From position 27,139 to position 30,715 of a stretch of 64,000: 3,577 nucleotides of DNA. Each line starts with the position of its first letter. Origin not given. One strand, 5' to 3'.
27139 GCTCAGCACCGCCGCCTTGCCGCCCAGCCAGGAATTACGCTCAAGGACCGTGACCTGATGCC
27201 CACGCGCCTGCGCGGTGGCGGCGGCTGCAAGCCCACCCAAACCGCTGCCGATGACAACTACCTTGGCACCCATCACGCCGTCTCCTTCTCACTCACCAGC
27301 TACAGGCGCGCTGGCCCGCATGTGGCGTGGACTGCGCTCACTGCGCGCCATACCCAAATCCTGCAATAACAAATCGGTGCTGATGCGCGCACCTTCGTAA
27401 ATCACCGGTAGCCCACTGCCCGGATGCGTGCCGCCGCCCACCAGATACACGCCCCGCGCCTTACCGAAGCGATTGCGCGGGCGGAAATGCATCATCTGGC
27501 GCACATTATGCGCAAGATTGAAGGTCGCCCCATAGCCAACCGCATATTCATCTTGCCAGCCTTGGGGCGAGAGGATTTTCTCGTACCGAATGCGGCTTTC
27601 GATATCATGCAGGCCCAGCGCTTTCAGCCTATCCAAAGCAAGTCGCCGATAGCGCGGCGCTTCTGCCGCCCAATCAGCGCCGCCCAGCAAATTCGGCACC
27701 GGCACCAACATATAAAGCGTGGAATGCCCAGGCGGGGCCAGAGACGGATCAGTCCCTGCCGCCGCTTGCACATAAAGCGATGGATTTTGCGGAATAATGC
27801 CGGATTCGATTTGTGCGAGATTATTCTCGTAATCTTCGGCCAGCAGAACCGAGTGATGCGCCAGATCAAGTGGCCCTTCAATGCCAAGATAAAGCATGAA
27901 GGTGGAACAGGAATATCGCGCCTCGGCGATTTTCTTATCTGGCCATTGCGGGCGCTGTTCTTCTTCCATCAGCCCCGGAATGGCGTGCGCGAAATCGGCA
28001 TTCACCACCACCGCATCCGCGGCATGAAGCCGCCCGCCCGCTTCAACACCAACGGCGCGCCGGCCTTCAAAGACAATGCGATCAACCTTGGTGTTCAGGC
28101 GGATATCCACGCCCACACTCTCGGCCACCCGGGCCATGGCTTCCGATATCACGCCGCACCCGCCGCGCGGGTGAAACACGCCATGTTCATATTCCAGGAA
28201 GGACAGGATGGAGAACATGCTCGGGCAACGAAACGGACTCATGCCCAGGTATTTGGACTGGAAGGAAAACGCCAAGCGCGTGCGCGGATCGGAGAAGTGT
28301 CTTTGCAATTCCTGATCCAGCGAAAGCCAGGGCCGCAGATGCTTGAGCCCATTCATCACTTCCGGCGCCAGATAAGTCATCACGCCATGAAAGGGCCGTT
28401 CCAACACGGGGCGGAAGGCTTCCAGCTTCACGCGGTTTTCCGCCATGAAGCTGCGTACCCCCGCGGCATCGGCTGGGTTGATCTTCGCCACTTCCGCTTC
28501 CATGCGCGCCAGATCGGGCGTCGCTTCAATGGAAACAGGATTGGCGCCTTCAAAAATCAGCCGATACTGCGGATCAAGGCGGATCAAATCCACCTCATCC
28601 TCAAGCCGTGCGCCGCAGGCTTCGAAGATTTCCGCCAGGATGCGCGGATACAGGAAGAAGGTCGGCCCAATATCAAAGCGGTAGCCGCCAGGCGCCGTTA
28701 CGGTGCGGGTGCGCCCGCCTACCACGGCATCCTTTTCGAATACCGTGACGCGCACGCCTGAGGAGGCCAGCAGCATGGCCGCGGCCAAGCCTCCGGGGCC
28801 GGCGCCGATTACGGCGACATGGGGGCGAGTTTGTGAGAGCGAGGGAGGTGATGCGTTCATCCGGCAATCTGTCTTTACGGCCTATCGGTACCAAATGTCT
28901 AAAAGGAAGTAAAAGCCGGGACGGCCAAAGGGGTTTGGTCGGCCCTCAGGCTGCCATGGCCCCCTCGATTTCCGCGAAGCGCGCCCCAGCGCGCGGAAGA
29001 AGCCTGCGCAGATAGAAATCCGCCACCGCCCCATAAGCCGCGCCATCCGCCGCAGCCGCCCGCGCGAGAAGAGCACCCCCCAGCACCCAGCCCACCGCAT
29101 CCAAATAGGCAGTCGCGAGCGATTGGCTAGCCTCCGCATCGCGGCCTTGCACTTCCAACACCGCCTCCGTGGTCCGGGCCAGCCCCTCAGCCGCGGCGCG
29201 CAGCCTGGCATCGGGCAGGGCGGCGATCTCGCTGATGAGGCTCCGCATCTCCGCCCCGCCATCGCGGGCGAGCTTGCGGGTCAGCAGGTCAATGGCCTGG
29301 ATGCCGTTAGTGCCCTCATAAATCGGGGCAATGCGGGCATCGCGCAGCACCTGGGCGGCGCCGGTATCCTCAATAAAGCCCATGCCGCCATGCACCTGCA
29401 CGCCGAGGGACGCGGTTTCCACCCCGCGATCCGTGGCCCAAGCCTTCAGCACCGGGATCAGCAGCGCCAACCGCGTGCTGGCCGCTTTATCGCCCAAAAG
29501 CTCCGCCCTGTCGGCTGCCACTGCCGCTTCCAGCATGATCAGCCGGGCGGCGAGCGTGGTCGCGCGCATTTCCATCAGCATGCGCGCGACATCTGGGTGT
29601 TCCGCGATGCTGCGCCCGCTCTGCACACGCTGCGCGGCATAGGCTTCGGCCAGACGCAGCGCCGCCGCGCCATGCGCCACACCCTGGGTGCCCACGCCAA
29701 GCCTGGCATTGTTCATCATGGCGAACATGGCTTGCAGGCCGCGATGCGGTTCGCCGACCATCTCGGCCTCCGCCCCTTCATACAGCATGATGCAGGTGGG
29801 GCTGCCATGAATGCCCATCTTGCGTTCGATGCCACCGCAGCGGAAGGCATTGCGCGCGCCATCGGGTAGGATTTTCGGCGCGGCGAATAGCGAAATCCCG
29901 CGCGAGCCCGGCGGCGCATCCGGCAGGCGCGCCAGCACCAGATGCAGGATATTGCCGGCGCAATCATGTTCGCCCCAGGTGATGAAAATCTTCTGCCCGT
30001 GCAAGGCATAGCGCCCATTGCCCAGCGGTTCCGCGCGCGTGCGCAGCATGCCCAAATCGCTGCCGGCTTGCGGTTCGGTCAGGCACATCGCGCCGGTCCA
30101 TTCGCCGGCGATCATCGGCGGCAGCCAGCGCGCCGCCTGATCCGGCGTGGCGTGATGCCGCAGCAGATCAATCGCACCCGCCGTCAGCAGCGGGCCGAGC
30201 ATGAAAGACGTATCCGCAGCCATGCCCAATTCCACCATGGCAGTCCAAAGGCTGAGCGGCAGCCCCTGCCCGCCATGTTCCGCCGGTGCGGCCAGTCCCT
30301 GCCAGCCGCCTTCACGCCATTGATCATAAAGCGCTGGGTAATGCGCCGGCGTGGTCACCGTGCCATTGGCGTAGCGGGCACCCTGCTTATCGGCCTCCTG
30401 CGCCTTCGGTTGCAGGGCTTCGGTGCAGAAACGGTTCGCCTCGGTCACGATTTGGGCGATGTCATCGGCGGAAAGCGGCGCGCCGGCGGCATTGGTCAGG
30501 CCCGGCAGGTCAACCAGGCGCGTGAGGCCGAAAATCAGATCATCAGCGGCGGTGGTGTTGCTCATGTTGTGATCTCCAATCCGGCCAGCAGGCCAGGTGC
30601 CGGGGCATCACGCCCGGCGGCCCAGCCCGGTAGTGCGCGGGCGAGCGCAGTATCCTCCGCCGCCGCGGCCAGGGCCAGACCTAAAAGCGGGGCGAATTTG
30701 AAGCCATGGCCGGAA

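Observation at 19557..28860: Self-contained squalene-route C30 carotenoid operon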

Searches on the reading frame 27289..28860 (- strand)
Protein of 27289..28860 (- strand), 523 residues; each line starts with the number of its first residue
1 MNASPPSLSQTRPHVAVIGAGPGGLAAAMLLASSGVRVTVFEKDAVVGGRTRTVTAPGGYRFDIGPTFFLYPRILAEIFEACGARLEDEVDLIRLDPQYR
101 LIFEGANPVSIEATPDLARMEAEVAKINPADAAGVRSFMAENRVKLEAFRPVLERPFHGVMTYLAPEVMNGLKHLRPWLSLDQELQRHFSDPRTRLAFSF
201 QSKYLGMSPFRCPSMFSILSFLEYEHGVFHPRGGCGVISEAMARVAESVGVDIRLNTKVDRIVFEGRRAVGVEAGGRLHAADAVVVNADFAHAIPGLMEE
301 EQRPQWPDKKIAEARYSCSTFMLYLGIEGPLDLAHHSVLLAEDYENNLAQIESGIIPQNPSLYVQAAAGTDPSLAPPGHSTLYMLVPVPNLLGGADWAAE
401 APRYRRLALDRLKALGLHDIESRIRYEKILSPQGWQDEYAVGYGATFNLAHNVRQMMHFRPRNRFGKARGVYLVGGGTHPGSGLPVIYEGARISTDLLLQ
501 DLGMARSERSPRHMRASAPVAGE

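Call 3: search_protein_families(library=pfam, proteins=[window:27289-28860:-])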
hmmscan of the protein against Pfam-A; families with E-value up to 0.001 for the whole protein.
window:27289-28860:- (523 aa): 10 families
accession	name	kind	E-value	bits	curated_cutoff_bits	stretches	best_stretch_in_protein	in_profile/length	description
PF01593.30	Amino_oxidase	-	1.8e-31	110.3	19.8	1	23-481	2-426/443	Flavin containing amine oxidoreductase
PF13450.12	NAD_binding_8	-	4e-15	56.3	21.9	1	17-71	1-54/68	NAD(P)-binding Rossmann-like domain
PF01266.30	DAO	-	2.2e-11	44.4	27.9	2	220-288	132-201/353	FAD dependent oxidoreductase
PF07992.20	Pyr_redox_2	-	5e-08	33.1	26.1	1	14-49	2-38/291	Pyridine nucleotide-disulphide oxidoreductase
PF00890.30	FAD_binding_2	-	1.4e-07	31.5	20.4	1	15-60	2-45/414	FAD binding domain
PF12831.13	FAD_oxidored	-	7.3e-07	29.3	27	1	15-51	2-38/416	FAD dependent oxidoreductase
PF03486.20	HI0933_like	-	1.6e-06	28.2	50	1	14-49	2-37/244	HI0933-like protein Rossmann domain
PF01494.25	FAD_binding_3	-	2.1e-06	27.7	22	1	14-46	3-35/349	FAD binding domain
PF01946.23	Thi4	-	4.7e-05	23.2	26.2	1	14-51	19-57/235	Thi4 family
PF00070.33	Pyr_redox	-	5.2e-05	24.1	22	0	14-44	1-31/82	Pyridine nucleotide-disulphide oxidoreductase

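Call 4: search_protein_families(library=ncbifam, proteins=[window:27289-28860:-])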
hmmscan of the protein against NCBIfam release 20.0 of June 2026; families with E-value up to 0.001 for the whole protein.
window:27289-28860:- (523 aa): 81 families (the best 25 are shown)
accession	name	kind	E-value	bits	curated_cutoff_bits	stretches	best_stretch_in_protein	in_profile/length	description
TIGR02734.1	crtI_fam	subfamily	2.4e-152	508.2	238.1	1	15-506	1-496/504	phytoene desaturase family protein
NF058655.1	CrtID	equivalog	4e-93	312.8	640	1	15-486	1-469/478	bifunctional phytoene desaturase/3,4-desaturase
NF045637.1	carotdesatCrtDProt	equivalog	2.6e-73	247.2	580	1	15-501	1-485/485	1-hydroxycarotenoid 3,4-desaturase CrtD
NF042421.1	hydcarot_desat_CrtD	equivalog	8.8e-63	212.4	500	1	15-499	4-484/487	1-hydroxycarotenoid 3,4-desaturase CrtD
TIGR02730.1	carot_isom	equivalog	4.4e-26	91.8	586.9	1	15-487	3-477/493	carotenoid isomerase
NF045689.1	BCarotKetCrtO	equivalog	1.1e-23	83.7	1000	2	15-299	6-308/563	beta-carotene ketolase CrtO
NF005548.0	PRK07208.1-4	equivalog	6e-17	61.4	389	1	12-69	3-59/488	hypothetical protein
TIGR02733.1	desat_CrtD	equivalog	9.1e-17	60.9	549.7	2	14-67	3-55/492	C-3',4' desaturase CrtD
NF005547.0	PRK07208.1-3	equivalog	2.1e-16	59.7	380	1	13-70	5-61/465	hypothetical protein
NF005560.0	PRK07233.1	equivalog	5.1e-15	55.2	252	2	14-56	2-44/435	hypothetical protein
NF005545.0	PRK07208.1-1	equivalog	2.9e-14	52.3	451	1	13-69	8-64/504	hypothetical protein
TIGR03467.1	HpnE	equivalog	3.3e-14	53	283.05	1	15-65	1-52/430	hydroxysqualene dehydroxylase HpnE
NF005546.0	PRK07208.1-2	equivalog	7.2e-10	38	418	1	14-69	6-61/527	hypothetical protein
TIGR03315.1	Se_ygfK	equivalog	1.3e-09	36.1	835.3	1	5-54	530-579/1012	putative selenate reductase subunit YgfK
NF001933.0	PRK00711.1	subfamily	3.8e-09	36.1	383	1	233-288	198-253/429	D-amino acid dehydrogenase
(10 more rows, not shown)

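Call 27: find_homologous_proteins(query=window:27289-28860:-, max_evalue=1e-20)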
Query window:27289-28860:- (523 aa): 8000 proteins with E <= 1e-20 among 8000 candidates; the best 120 are listed.
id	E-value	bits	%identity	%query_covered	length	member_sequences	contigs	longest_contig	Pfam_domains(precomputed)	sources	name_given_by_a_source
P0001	0.0e+0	1153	96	100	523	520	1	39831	PF01266.31,PF01593.31,PF13450.13,PF00890.31,PF07992.21,PF03486.21,PF01494.26,PF12831.14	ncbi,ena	-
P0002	0.0e+0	1059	89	98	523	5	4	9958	PF01266.31,PF01593.31,PF13450.13,PF00890.31,PF07992.21,PF03486.21,PF12831.14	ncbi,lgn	ncbi:MAG: phytoene desaturase [Pseudomonadota bacterium]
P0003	6.9e-296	1000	81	100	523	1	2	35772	PF01266.31,PF01593.31,PF13450.13,PF00890.31,PF07992.21,PF00070.34,PF03486.21,PF01494.26,PF12831.14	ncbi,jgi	jgi:phytoene desaturase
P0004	3.2e-295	998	81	100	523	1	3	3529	PF01266.31,PF01593.31,PF13450.13,PF00890.31,PF07992.21,PF00070.34,PF03486.21,PF01494.26,PF12831.14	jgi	jgi:phytoene desaturase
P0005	4.6e-295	997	82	100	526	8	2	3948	PF01266.31,PF01593.31,PF13450.13,PF00890.31,PF07992.21,PF03486.21,PF12831.14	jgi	jgi:phytoene desaturase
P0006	8.7e-295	996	81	100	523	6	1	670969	PF01266.31,PF01593.31,PF13450.13,PF00890.31,PF07992.21,PF00070.34,PF03486.21,PF01494.26,PF12831.14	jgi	jgi:phytoene desaturase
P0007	3.2e-294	994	81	100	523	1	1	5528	PF01266.31,PF01593.31,PF13450.13,PF00890.31,PF07992.21,PF00070.34,PF03486.21,PF01494.26,PF12831.14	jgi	jgi:phytoene desaturase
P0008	1.7e-293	992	80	100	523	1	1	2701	PF01266.31,PF01593.31,PF13450.13,PF00890.31,PF07992.21,PF00070.34,PF03486.21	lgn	-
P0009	5.3e-292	987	80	100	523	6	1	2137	PF01266.31,PF01593.31,PF13450.13,PF00890.31,PF07992.21,PF03486.21,PF12831.14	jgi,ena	-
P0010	3.1e-290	981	80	100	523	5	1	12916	PF01266.31,PF01593.31,PF13450.13,PF00890.31,PF07992.21,PF00070.34,PF03486.21,PF01494.26,PF12831.14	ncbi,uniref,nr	ncbi:phytoene desaturase family protein [Roseomonas rosulenta]|uniref:phytoene desaturase family pro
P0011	3.6e-290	981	80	100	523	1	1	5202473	PF01266.31,PF01593.31,PF13450.13,PF00890.31,PF07992.21,PF12831.14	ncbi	-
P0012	4.1e-289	977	80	100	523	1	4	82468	PF01266.31,PF01593.31,PF13450.13,PF00890.31,PF07992.21,PF03486.21,PF12831.14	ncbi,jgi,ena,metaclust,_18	metaclust:\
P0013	6.1e-289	977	83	96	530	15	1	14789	PF01266.31,PF01593.31,PF13450.13,PF00890.31,PF07992.21,PF00070.34,PF03486.21,PF01494.26,PF12831.14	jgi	-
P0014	1.1e-288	976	80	100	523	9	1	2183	PF01266.31,PF01593.31,PF13450.13,PF00890.31,PF07992.21,PF00070.34,PF03486.21,PF12831.14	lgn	-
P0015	3.3e-288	974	80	100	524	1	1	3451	PF01946.24,PF01266.31,PF01593.31,PF13450.13,PF00890.31,PF07992.21,PF03486.21,PF01494.26,PF12831.14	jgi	jgi:phytoene desaturase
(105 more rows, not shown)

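Call 28: search_solved_structures(query=window:27289-28860:-, max_evalue=0.00001)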
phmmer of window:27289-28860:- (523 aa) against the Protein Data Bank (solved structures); distinct sequences matched with E-value up to 0.00001: 10.
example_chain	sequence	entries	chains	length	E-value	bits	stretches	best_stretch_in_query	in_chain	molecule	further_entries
4dgk_A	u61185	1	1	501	2.7e-74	253.7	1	15-502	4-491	Phytoene dehydrogenase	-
4rep_A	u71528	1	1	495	3.1e-62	213.9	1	15-500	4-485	Gamma-carotene desaturase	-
3ka7_A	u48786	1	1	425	7.5e-12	47.7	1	213-302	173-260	Oxidoreductase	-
6lqc_A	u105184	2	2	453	7.1e-07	31.2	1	9-78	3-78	Cyclohexylamine Oxidase | Amine oxidase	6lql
3kve_A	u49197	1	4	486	3e-06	29.2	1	12-84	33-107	L-amino acid oxidase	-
2yg3_A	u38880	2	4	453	7.8e-06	27.8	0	14-65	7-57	PUTRESCINE OXIDASE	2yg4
2yg5_A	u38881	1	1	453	7.9e-06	27.8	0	14-65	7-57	PUTRESCINE OXIDASE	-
1f8r_A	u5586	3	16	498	7.9e-06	27.8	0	12-69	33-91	L-AMINO ACID OXIDASE | L-amino-acid oxidase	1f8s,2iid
2yg7_A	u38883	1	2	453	7.9e-06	27.8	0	14-65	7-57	PUTRESCINE OXIDASE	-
1sez_A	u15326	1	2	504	8.4e-06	27.7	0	12-85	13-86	Protoporphyrinogen oxidase, mitochondrial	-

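Call 29: search_dna_similar(query=window:27289-28860:-, collection=plasmids, mode=protein, max_rows=40, max_evalue=1e-30)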
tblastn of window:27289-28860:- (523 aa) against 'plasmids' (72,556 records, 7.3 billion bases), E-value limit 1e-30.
Records with a match: 106; places in all: 115; records where one place covers at least 80% of the query: 103.
Best place of each record, by identity: 60-80% 1; <60% 105.
By first word of the organism name: Pantoea 37; Thermus 31; Staphylococcus 9; Azospirillum 6; Sulfitobacter 3; Comamonas 2; Roseobacter 2; Enterococcus 2; Microvirga 1; Indioceanicola 1; and 12 more.
By predicted mobility (MOB-suite, as given by PLSDB): non-mobilizable 97; mobilizable 6; conjugative 3.
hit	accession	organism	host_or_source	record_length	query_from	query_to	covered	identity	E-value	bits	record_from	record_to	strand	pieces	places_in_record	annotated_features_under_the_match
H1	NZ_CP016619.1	Microvirga ossetica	Vicia alpestris,cell culture,nodules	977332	1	521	100%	63.1%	0e+0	588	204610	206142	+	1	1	crtI: phytoene desaturase family protein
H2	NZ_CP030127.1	Indioceanicola profundi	sediment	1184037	38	504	89%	59.9%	4e-167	531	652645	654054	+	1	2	none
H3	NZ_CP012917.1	Azospirillum brasilense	Digitaria eriantha,microbe,root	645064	36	510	91%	58.5%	5e-160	511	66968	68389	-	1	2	crtI: phytoene desaturase family protein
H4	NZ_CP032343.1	Azospirillum brasilense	soil sample,Agricultural field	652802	36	510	91%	58.5%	5e-160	511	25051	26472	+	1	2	crtI: phytoene desaturase family protein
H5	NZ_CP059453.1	Azospirillum brasilense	Prokaryotes,soil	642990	37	510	91%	58.6%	5e-160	511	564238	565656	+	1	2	crtI: phytoene desaturase family protein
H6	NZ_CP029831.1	Azospirillum ramasamyi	single cell,Cow dung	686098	37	504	89%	58.7%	4e-159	508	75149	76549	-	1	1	crtI: phytoene desaturase family protein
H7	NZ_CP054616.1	Azospirillum oryzae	cell culture,soil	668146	37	504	89%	58.5%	2e-159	509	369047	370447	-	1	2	crtI: phytoene desaturase family protein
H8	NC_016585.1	Azospirillum lipoferum 4B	-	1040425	37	504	89%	58.1%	2e-157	503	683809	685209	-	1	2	none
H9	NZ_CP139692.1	Limimaricola variabilis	Bacterial Culture,hydrothermal vent ...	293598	38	504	89%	54.5%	2e-147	474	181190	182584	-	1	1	crtI: phytoene desaturase family protein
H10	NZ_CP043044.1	Gluconobacter thailandicus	Triticum aestivum,leaf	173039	38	517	92%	51.5%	3e-145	468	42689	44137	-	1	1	crtI: phytoene desaturase family protein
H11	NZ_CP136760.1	Palleronia sp. LCG004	cell culture,Intertidal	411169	38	504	89%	52.8%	1e-150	484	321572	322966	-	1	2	crtI: phytoene desaturase family protein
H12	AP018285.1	Chondrocystis sp. NIES-4102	-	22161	38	508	90%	39.3%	3e-84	292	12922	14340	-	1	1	zeta-carotene desaturase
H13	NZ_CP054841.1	Comamonas antarctica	whole organism,R2A medium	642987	13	517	97%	35.9%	3e-61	225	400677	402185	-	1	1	phytoene desaturase | phytoene/squalene synthase family protein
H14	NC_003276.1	Nostoc sp. PCC 7120 = FACHB-418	-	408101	37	510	91%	37.1%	1e-77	273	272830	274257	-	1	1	crtI: phytoene desaturase family protein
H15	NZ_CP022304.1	Thalassococcus sp. S3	-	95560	4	498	95%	34.9%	6e-64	233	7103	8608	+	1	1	phytoene desaturase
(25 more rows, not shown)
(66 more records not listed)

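Call 30: get_annotated_region(hit=H3, flank=9000)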
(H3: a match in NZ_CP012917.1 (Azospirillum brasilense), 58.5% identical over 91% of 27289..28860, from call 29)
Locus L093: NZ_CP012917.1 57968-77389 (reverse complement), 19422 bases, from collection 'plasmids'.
description: Azospirillum brasilense strain Sp 7 plasmid ABSP7_p3, complete sequence
organism: Azospirillum brasilense (NCBI taxid 192)
taxonomy: Bacteria; Pseudomonadota; Alphaproteobacteria; Rhodospirillales; Azospirillaceae; Azospirillum; Azospirillum brasilense
host: -; source: Digitaria eriantha,microbe,root; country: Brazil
typing (MOB-suite, as given by PLSDB): non-mobilizable
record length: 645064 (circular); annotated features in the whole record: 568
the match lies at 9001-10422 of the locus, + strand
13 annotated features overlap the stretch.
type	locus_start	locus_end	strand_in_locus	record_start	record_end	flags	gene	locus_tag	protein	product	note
CDS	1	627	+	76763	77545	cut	fliP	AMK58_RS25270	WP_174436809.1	flagellar type III secretion system pore protein FliP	GO:0001539 - cilium or flagellum-dependent cell motility [Evidence IEA]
CDS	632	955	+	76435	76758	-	-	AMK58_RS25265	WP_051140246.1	hypothetical protein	-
CDS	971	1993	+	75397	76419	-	-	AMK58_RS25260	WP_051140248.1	flagellar motor switch protein FliG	-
CDS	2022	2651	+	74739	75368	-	-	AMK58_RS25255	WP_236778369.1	hypothetical protein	-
CDS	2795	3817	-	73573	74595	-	gap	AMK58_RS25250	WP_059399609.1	type I glyceraldehyde-3-phosphate dehydrogenase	GO:0006094 - gluconeogenesis [Evidence IEA]; GO:0019682 - glyceraldehyde-3-phosphate metabolic process [Evidence IEA]; ...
CDS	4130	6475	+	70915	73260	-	-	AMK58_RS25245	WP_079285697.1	mechanosensitive ion channel domain-containing protein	GO:0055085 - transmembrane transport [Evidence IEA]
CDS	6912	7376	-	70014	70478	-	-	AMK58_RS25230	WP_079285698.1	DUF4126 family protein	-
CDS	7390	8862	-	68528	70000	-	-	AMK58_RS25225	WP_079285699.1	aldehyde dehydrogenase family protein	-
CDS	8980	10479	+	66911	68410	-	crtI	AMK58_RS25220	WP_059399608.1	phytoene desaturase family protein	GO:0016117 - carotenoid biosynthetic process [Evidence IEA]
CDS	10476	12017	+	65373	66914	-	crtI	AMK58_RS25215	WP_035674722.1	phytoene desaturase family protein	GO:0016117 - carotenoid biosynthetic process [Evidence IEA]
CDS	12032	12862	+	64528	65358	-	-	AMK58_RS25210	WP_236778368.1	lysophospholipid acyltransferase family protein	-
CDS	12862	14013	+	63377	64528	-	-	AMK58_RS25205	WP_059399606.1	glycosyltransferase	-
CDS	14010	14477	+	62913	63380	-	-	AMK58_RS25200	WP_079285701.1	DUF2141 domain-containing protein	-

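Call 31: get_annotated_region(hit=H1, flank=10000)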
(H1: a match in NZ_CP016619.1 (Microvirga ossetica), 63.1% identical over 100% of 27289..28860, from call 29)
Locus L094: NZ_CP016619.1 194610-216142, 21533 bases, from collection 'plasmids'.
description: Microvirga ossetica strain V5/3m plasmid unnamed2, complete sequence
organism: Microvirga ossetica (NCBI taxid 1882682)
taxonomy: Bacteria; Pseudomonadota; Alphaproteobacteria; Hyphomicrobiales; Methylobacteriaceae; Microvirga; Microvirga ossetica
host: -; source: Vicia alpestris,cell culture,nodules; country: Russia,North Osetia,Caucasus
typing (MOB-suite, as given by PLSDB): non-mobilizable
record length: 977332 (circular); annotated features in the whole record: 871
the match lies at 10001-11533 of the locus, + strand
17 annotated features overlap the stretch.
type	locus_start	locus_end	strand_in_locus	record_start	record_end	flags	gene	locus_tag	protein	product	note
CDS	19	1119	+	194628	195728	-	dgoD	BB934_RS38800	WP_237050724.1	galactonate dehydratase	GO:0009063 - amino acid catabolic process [Evidence IEA]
CDS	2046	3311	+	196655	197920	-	-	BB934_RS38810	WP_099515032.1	IS256 family transposase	-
CDS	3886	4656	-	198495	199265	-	-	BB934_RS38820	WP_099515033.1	calcium-binding protein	-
CDS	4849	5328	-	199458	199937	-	-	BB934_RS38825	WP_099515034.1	fasciclin domain-containing protein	-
CDS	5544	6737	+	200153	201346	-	-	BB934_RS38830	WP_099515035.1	PAS domain-containing sensor histidine kinase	-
CDS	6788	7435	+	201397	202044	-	-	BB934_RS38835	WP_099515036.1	response regulator transcription factor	GO:0000160 - phosphorelay signal transduction system [Evidence IEA]; GO:0006355 - regulation of DNA-templated ...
CDS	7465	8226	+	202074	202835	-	-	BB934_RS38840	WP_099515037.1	SDR family oxidoreductase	-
CDS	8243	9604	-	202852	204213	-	-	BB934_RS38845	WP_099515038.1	aldehyde dehydrogenase family protein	-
CDS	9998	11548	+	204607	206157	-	crtI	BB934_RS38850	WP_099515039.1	phytoene desaturase family protein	GO:0016117 - carotenoid biosynthetic process [Evidence IEA]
CDS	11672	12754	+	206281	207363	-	-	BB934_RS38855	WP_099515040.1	class I SAM-dependent methyltransferase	-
CDS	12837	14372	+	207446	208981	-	crtI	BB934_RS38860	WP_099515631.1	phytoene desaturase family protein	GO:0016117 - carotenoid biosynthetic process [Evidence IEA]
CDS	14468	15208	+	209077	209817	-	-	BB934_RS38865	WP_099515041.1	lysophospholipid acyltransferase family protein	-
CDS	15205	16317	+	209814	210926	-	-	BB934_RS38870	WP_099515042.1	glycosyltransferase family 2 protein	-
CDS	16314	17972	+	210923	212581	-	-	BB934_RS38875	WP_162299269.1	squalene/phytoene synthase family protein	GO:0009058 - biosynthetic process [Evidence IEA]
CDS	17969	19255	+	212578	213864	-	-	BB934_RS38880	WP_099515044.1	FAD-dependent oxidoreductase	-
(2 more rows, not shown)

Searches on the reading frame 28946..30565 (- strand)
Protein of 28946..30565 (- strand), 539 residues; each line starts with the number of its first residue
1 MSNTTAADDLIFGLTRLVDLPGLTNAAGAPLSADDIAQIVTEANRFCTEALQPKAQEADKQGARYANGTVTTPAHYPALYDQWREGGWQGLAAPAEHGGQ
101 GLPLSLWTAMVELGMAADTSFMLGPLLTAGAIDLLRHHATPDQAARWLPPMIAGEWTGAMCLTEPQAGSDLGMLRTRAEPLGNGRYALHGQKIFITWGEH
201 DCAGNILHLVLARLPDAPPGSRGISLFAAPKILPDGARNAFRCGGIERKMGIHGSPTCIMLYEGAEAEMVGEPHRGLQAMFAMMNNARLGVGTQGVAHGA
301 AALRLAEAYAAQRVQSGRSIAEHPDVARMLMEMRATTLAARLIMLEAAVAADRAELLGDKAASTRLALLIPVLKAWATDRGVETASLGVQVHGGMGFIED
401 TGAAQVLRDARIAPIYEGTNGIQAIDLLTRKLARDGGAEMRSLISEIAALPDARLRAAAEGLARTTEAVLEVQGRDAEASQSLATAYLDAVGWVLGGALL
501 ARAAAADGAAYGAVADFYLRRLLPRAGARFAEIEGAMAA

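Call 3: search_protein_families(library=pfam, proteins=[window:28946-30565:-])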
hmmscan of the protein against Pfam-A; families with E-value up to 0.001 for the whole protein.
window:28946-30565:- (539 aa): 6 families
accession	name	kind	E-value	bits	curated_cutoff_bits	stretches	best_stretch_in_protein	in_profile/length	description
PF00441.29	Acyl-CoA_dh_1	-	8.1e-26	91.4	22.4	1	275-427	2-145/150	Acyl-CoA dehydrogenase, C-terminal domain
PF02771.21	Acyl-CoA_dh_N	-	1.9e-13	51.2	22.9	1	37-155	5-113/113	Acyl-CoA dehydrogenase, N-terminal domain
PF02770.24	Acyl-CoA_dh_M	-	3.2e-12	46.9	33.3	1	159-260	1-92/97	Acyl-CoA dehydrogenase, middle domain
PF12806.12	Acyl-CoA_dh_C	-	1.4e-07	32.1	30.3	1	453-535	19-115/124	Acetyl-CoA dehydrogenase C-terminal like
PF08028.16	Acyl-CoA_dh_2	-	4e-07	30.8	22.7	1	295-420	9-133/134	Acyl-CoA dehydrogenase, C-terminal domain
PF22924.1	ACOX_C_alpha1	-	1.3e-05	25.5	27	1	283-422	3-159/169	Acyl-CoA oxidase, C-alpha1 domain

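Call 4: search_protein_families(library=ncbifam, proteins=[window:28946-30565:-])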
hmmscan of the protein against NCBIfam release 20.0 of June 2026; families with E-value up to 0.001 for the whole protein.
window:28946-30565:- (539 aa): 17 families
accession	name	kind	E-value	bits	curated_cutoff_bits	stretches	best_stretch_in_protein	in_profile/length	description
NF042972.1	AcrlCoAredClosAcrC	equivalog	2e-46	158.4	640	1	38-425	11-370/378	acryloyl-CoA reductase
NF042439.1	SulpropCoADesulf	equivalog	3e-36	125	600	1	75-423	24-362/379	3-sulfinopropanoyl-CoA desulfinase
NF058590.1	AcCoDHFadEBacil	equivalog_domain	1.8e-33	116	600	1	85-424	64-403/586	acyl-CoA dehydrogenase FadE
NF045652.1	ProlPCPDhRedW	equivalog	6.1e-31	107.6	650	1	80-424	34-366/376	L-prolyl-[peptidyl-carrier protein] dehydrogenase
NF043006.1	CyhCrbnylCoADH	equivalog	2.6e-28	99.1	650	1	112-425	75-369/380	cyclohexane-1-carbonyl-CoA dehydrogenase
NF008594.0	PRK11561.1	equivalog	2.5e-26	92.1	545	1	159-440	181-448/540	isovaleryl-CoA dehydrogenase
TIGR03207.1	cyc_hxne_CoA_dh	equivalog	5e-26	91.3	575.35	1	34-422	3-362/372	cyclohexanecarboxyl-CoA dehydrogenase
NF045552.1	GlutCoADH_Des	equivalog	6e-24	84.9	470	1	125-422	89-370/387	glutaryl-CoA dehydrogenase Acd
NF008997.0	PRK12341.1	equivalog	2.5e-23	82.8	537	1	79-423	42-368/382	acyl-CoA dehydrogenase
NF053553.1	prodigi_MBC_PigA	equivalog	8.7e-22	77.7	500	1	78-432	40-379/381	prodigiosin MBC biosynthesis dehydrogenase PigA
NF002885.1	PRK03354.1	equivalog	6.5e-16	58.3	540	1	85-425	48-367/378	crotonobetainyl-CoA dehydrogenase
NF052270.1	Staph_DH_FadE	equivalog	1.2e-12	47.3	600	1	283-433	254-394/400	acyl-CoA dehydrogenase FadE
TIGR03203.1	pimD_small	equivalog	5.3e-09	35.6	652.7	1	79-398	42-343/378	pimeloyl-CoA dehydrogenase small subunit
NF007000.1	PRK09463.1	subfamily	3.2e-08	32.4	600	1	80-174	79-175/726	acyl-CoA dehydrogenase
NF009586.0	PRK13026.1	subfamily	8.7e-07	27.6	608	1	84-174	118-210/777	acyl-CoA dehydrogenase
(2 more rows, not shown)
